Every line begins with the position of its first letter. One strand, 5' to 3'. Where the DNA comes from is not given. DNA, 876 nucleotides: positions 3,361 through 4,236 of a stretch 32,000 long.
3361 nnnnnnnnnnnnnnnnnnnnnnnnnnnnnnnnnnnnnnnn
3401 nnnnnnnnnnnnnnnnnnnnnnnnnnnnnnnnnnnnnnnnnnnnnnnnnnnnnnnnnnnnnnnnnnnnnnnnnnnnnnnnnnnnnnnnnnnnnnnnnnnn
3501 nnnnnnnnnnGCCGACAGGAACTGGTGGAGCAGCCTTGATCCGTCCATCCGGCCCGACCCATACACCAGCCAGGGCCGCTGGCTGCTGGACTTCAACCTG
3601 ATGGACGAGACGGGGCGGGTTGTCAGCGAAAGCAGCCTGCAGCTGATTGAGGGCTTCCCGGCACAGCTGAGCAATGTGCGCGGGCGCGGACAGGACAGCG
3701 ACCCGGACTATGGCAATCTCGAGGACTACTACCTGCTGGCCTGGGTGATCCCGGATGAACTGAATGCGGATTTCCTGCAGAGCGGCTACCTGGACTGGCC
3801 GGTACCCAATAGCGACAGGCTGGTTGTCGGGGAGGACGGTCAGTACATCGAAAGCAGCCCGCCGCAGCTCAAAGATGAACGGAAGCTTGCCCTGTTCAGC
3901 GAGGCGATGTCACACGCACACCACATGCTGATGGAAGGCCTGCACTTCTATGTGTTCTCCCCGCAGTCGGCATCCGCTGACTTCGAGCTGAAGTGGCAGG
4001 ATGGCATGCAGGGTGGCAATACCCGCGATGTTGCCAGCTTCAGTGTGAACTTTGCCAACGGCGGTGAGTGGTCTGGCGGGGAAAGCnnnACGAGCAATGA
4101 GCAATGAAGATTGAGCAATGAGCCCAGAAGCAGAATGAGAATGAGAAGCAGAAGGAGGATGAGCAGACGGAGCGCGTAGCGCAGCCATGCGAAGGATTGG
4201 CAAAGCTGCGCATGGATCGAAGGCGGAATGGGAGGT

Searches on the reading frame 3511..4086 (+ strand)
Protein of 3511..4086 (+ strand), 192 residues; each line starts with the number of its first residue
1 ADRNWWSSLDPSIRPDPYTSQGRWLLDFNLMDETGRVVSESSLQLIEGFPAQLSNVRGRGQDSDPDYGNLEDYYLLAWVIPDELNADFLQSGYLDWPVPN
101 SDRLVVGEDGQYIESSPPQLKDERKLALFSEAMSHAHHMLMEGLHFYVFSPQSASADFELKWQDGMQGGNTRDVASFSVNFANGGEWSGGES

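Call 18: find_homologous_proteins(query=A2, max_evalue=0.01)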
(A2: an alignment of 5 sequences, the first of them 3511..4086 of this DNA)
Query A2 (5 sequences) (192 aa, profile of the alignment): 10 proteins with E <= 0.01 among 3324 candidates.
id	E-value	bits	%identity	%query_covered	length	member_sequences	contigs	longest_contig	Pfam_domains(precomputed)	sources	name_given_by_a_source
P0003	1.0e-71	259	23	71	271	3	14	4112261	-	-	-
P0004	1.5e-55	206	-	-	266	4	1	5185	-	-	-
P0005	9.4e-55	204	28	71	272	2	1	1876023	-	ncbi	ncbi:MAG: hypothetical protein R3F46_04965 [bacterium]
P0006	1.8e-46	176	22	73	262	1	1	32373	-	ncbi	-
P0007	9.9e-44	168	22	36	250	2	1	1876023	-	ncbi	ncbi:MAG: hypothetical protein R3F46_04960 [bacterium]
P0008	1.4e-35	141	24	73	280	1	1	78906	-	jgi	jgi:hypothetical protein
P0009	4.7e-32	129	25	73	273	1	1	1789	-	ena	-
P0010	4.8e-32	129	24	81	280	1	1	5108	-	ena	-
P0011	1.2e-31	128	24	73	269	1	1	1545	-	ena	-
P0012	2.8e-31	127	23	73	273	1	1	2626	-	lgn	-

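Call 25: search_protein_representatives(alignment_id=A2)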
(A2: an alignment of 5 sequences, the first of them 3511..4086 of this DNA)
Query: 5 sequences, 208 profile positions. Proteins with E-value up to 0.001 (for the whole library): 17; up to 1e-10: 13; up to 1e-30: 7. The best 17 are listed.
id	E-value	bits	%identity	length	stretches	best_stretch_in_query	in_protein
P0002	2.2e-133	458.7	-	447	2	2-207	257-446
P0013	1.9e-71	256.4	-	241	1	1-208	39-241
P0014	9.4e-42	159.4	-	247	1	4-197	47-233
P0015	4.6e-38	147.4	-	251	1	2-207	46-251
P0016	1.5e-37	145.7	-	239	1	4-165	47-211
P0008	4.5e-36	140.8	-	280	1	5-198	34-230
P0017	5.0e-36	140.7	-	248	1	2-198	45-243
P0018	5.5e-24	101.4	-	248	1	12-198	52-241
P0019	1.2e-22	97.0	-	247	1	2-201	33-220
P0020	2.0e-22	96.3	-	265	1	10-200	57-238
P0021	8.4e-22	94.2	-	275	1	2-198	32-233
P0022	2.5e-18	82.9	-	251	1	22-207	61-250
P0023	1.0e-11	61.3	-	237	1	74-198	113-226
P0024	5.5e-09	52.4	-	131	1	37-157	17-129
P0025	1.2e-07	48.0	-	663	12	139-177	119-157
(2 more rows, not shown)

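Call 31: find_encoding_contigs(protein=P0005, flank=10000, max_places=3)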
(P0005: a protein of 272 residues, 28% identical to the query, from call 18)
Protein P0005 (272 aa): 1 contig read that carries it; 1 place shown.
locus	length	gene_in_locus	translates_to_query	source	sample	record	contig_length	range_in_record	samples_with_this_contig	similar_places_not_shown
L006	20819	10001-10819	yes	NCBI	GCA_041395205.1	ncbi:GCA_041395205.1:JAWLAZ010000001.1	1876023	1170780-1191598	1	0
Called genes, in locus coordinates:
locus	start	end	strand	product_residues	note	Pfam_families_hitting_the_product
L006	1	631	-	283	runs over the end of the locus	PF00005:ABC_tran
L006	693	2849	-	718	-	-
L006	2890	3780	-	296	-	PF01545:Cation_efflux, PF16916:ZT_dimer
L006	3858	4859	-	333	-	-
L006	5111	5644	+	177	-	PF00227:Proteasome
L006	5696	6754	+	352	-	PF02463:SMC_N, PF13175:AAA_15, PF13476:AAA_23, PF13304:AAA_21, PF13175:AAA_15 (weak)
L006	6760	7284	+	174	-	-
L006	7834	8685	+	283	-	-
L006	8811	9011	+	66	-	-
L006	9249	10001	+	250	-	-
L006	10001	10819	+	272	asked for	-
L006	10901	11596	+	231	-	-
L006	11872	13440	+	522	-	-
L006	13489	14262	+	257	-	PF13340:DUF4096, PF01609:DDE_Tnp_1, PF13612:DDE_Tnp_1_3 (weak), PF13586:DDE_Tnp_1_2 (weak)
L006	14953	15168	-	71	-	-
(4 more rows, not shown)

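Call 34: find_encoding_contigs(protein=P0015, flank=10000, max_places=4)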
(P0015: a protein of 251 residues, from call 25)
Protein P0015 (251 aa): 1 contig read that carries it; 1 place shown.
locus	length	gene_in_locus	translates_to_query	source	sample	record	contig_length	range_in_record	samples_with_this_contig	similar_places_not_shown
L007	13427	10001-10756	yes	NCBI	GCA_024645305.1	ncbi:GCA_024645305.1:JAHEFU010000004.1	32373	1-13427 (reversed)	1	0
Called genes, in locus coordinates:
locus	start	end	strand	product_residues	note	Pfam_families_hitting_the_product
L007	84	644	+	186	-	PF00227:Proteasome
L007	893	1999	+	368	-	-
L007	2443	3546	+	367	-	-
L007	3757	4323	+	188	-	-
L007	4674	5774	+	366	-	-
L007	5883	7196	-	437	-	-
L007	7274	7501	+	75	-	-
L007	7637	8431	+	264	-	-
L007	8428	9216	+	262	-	-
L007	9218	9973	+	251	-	-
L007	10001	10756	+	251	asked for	-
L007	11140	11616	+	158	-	PF01797:Y1_Tnp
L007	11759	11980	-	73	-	-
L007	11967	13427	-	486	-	?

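Call 35: find_encoding_contigs(protein=P0022, flank=10000, max_places=4)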
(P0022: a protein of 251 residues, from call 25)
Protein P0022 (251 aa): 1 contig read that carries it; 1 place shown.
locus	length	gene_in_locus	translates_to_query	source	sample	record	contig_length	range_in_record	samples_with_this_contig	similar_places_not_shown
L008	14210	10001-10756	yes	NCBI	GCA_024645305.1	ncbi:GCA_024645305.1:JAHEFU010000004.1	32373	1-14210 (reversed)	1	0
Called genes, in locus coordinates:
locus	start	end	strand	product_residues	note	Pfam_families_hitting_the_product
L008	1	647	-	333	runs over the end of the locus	-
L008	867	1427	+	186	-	PF00227:Proteasome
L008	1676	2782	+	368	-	-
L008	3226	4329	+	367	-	-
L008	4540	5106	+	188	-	-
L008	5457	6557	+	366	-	-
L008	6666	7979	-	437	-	-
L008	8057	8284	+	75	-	-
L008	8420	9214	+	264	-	-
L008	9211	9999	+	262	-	-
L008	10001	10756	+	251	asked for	-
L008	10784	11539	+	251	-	-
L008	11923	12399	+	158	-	PF01797:Y1_Tnp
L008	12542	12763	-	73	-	-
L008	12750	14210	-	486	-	?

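Call 36: find_encoding_contigs(protein=P0014, flank=10000, max_places=4)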
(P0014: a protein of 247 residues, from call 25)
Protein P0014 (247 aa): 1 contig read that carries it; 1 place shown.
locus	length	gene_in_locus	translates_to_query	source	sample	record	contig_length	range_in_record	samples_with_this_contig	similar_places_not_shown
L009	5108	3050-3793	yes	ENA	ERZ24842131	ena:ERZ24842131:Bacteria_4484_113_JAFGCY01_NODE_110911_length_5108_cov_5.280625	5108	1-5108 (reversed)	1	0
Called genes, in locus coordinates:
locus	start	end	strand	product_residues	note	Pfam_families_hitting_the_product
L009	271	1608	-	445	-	-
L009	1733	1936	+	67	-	-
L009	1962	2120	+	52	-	-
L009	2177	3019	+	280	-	-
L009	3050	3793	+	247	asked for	-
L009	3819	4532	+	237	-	-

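Call 37: find_encoding_contigs(protein=P0017, flank=10000, max_places=4)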
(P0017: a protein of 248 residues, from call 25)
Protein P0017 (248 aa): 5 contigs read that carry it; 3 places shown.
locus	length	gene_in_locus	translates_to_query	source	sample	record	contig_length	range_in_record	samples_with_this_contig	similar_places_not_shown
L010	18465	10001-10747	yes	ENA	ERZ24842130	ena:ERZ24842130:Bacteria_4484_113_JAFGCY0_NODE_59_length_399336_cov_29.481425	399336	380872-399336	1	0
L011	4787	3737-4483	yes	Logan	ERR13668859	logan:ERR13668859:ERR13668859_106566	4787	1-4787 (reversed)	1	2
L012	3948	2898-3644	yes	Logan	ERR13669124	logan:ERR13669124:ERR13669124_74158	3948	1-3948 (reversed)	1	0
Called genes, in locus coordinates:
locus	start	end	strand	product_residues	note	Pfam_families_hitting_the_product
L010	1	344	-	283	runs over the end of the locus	PF00005:ABC_tran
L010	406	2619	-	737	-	-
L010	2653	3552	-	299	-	PF01545:Cation_efflux, PF16916:ZT_dimer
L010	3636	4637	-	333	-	-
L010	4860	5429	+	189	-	PF00227:Proteasome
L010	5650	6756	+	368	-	-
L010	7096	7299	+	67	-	-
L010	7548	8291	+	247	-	-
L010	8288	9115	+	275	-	-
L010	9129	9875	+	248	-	-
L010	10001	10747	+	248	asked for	-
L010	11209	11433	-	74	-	-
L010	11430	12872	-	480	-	PF01979:Amidohydro_1, PF07969:Amidohydro_3 (faint), PF12890:DHOase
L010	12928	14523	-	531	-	-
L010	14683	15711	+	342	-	-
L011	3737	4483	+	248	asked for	-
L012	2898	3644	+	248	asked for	-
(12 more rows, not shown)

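Call 38: find_encoding_contigs(protein=P0018, flank=10000, max_places=4)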
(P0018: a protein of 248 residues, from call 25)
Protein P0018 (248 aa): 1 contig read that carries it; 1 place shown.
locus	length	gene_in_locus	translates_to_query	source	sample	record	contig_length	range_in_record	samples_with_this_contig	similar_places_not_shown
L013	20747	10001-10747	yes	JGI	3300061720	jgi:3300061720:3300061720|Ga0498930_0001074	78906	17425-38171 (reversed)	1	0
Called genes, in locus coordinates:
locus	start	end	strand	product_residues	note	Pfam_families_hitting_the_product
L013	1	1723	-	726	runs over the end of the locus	-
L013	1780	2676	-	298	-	PF01545:Cation_efflux, PF16916:ZT_dimer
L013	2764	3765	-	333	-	-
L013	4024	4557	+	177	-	PF00227:Proteasome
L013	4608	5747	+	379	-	PF02463:SMC_N, PF13175:AAA_15, PF13476:AAA_23, PF13304:AAA_21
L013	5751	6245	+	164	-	-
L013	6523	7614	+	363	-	-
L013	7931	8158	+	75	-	-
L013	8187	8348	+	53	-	-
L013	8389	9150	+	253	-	-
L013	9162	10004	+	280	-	-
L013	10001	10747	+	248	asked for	-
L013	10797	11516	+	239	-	-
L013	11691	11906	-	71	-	-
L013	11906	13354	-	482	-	PF01979:Amidohydro_1, PF07969:Amidohydro_3 (faint), PF12890:DHOase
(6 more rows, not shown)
